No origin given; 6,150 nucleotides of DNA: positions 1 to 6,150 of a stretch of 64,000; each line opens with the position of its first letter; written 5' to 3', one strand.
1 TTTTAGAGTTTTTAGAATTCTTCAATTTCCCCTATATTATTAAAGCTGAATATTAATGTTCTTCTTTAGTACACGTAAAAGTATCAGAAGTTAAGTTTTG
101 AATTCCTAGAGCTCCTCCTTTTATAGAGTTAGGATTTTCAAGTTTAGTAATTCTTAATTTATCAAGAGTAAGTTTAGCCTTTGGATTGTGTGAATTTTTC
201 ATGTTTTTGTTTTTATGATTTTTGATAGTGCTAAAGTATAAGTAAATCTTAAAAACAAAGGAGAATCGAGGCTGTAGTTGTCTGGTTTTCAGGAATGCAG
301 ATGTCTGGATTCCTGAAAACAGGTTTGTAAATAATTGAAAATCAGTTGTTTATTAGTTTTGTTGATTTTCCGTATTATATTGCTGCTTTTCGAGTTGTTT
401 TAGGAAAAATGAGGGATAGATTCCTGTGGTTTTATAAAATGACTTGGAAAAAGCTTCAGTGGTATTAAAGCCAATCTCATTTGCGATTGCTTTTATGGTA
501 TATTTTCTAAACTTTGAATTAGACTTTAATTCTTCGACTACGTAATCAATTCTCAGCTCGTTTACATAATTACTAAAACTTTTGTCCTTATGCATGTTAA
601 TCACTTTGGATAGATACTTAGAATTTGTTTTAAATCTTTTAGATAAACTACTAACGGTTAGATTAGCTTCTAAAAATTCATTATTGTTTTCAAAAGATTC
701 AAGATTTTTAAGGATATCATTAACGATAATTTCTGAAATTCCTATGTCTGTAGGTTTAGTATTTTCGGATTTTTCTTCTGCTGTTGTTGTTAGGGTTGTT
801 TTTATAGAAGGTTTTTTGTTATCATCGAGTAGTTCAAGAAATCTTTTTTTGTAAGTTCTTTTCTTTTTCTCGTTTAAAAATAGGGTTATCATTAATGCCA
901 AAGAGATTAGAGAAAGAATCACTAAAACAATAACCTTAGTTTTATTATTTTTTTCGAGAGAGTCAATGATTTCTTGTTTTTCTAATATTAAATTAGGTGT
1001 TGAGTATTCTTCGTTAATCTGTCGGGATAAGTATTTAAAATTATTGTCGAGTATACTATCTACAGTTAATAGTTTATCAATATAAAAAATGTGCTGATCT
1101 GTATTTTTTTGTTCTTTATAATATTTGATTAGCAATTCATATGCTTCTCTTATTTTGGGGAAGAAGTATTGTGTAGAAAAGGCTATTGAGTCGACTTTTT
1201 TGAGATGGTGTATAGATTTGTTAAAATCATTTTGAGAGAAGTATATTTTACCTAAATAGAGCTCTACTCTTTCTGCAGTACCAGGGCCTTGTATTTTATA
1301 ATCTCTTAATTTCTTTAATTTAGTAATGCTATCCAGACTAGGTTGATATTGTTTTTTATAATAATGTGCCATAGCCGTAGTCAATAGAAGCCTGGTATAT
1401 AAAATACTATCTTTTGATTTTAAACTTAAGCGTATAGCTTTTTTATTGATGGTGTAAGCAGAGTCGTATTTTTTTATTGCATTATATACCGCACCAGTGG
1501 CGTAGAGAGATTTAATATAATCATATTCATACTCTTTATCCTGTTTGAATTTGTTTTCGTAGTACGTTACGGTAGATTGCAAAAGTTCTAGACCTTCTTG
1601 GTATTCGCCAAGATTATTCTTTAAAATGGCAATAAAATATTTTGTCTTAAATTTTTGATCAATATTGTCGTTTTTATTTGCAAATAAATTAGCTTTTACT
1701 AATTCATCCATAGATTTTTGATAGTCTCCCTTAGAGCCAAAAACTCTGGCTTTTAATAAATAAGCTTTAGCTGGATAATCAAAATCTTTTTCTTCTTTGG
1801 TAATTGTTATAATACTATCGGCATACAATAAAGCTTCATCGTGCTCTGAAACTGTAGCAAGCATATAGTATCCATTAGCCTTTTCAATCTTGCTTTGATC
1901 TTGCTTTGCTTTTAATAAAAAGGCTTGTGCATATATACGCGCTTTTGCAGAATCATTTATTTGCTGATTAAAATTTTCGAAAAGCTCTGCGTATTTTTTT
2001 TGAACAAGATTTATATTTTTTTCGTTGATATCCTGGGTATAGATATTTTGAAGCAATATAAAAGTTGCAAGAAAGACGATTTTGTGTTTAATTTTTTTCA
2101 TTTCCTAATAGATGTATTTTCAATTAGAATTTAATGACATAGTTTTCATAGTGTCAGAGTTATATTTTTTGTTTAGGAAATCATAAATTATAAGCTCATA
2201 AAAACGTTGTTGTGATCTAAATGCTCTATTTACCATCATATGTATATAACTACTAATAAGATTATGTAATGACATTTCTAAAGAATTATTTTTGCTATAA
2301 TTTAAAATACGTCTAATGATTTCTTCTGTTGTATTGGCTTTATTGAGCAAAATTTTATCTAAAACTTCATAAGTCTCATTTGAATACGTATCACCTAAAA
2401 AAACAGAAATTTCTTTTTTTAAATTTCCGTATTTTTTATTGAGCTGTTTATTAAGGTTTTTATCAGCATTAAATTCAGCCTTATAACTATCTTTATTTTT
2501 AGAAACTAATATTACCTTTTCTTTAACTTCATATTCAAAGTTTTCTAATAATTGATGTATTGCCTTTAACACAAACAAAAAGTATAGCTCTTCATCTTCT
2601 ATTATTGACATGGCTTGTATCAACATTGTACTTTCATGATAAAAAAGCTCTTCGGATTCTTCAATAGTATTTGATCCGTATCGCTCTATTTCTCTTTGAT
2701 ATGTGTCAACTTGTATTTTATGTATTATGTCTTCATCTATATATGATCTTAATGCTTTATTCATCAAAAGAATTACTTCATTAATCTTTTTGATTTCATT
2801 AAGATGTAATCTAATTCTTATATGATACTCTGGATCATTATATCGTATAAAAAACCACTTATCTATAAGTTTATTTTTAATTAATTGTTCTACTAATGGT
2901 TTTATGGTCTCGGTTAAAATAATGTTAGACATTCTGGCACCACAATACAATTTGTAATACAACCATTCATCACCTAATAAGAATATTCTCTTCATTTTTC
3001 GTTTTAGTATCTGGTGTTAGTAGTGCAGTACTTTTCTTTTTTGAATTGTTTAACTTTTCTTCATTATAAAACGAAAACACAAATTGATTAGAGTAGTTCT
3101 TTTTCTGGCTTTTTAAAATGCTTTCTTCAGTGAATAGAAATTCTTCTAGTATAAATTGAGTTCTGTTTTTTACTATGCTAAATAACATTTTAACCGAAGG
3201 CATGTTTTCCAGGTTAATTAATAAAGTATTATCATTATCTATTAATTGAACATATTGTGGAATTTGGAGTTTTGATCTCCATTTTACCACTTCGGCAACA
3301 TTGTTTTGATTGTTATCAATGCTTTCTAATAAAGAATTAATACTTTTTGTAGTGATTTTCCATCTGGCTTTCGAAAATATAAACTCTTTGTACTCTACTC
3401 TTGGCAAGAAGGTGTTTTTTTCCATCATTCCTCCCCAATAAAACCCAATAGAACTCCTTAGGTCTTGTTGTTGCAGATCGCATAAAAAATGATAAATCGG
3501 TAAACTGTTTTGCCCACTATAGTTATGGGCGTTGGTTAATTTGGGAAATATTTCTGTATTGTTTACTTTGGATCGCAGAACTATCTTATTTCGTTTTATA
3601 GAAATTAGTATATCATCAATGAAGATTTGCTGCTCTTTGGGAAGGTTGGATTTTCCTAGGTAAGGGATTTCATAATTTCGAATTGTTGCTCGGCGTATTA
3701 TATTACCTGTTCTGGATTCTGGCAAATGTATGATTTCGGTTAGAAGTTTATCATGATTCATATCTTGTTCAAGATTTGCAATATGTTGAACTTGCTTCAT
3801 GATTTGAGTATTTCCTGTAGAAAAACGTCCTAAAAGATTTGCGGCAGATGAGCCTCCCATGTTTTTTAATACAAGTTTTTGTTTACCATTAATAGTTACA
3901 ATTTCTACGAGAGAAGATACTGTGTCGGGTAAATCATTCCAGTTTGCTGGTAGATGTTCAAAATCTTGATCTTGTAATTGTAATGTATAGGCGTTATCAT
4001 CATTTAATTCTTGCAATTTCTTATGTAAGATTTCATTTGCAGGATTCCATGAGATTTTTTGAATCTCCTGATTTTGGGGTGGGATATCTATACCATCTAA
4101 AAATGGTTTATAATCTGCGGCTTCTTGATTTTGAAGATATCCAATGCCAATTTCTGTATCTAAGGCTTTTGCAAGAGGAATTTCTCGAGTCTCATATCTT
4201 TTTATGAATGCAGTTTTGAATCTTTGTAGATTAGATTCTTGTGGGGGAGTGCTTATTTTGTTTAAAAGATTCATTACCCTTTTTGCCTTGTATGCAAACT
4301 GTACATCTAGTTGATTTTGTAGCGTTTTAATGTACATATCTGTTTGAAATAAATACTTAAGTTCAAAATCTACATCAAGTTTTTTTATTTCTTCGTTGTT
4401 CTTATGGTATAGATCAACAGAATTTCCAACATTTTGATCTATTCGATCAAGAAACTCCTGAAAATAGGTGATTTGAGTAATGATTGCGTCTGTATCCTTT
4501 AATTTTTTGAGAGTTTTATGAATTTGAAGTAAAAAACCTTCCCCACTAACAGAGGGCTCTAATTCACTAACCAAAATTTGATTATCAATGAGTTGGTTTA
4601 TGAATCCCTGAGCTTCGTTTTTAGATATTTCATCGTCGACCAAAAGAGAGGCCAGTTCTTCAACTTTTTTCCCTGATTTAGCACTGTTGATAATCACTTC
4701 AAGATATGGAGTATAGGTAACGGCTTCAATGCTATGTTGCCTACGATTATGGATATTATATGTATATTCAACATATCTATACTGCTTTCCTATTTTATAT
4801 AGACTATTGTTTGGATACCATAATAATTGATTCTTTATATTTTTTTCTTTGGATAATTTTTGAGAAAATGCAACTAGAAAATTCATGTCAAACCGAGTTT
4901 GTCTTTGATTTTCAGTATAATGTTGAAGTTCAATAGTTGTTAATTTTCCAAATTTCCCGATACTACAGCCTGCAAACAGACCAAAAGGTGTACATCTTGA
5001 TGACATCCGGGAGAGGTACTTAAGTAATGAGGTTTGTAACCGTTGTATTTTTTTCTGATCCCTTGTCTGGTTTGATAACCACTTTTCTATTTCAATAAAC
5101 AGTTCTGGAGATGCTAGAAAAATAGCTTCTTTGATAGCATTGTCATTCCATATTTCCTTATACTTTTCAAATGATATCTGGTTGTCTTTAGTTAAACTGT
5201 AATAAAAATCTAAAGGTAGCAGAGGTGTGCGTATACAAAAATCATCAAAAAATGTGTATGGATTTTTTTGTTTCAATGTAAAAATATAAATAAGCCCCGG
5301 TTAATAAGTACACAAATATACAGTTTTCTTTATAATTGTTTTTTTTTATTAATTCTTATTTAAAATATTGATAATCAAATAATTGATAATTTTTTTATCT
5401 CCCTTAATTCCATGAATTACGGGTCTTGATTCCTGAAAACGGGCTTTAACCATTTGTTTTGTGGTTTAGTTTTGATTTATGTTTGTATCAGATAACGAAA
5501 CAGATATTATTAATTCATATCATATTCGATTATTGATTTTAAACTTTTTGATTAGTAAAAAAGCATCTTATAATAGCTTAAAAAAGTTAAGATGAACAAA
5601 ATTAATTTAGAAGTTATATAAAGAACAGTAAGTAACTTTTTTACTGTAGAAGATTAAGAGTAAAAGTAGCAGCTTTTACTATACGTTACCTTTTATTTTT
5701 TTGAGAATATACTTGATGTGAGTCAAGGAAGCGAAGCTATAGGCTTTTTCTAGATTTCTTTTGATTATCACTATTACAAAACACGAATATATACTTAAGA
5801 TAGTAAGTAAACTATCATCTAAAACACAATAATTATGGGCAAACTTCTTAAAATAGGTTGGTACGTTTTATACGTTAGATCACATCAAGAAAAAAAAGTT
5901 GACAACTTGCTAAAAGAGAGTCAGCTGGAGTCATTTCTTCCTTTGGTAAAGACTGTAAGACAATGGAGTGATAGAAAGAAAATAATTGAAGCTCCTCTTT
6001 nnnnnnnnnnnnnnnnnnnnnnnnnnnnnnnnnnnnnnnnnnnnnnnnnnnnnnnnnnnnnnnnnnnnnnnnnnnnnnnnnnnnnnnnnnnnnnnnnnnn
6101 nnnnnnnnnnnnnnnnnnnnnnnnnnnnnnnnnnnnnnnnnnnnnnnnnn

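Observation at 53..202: Hidden 49-aa GG-leader precursor peptide missed by the ORF track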

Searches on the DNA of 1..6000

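Call 60: search_rna_families(source=window, start=1, end=6000, threshold=evalue, max_evalue=1)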
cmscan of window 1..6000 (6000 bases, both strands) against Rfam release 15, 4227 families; matches with E-value up to 1: 0.
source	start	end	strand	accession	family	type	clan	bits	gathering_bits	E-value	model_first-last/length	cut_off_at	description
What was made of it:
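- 285..320 (.): Invariant 36-nt palindrome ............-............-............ between the regulator gene and the peptide promoter. It may be an operator or a terminator-like hairpin. There is no Rfam match (call 60).
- Tried and rejected: Rfam found no family in window 1-6000 (call 60).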
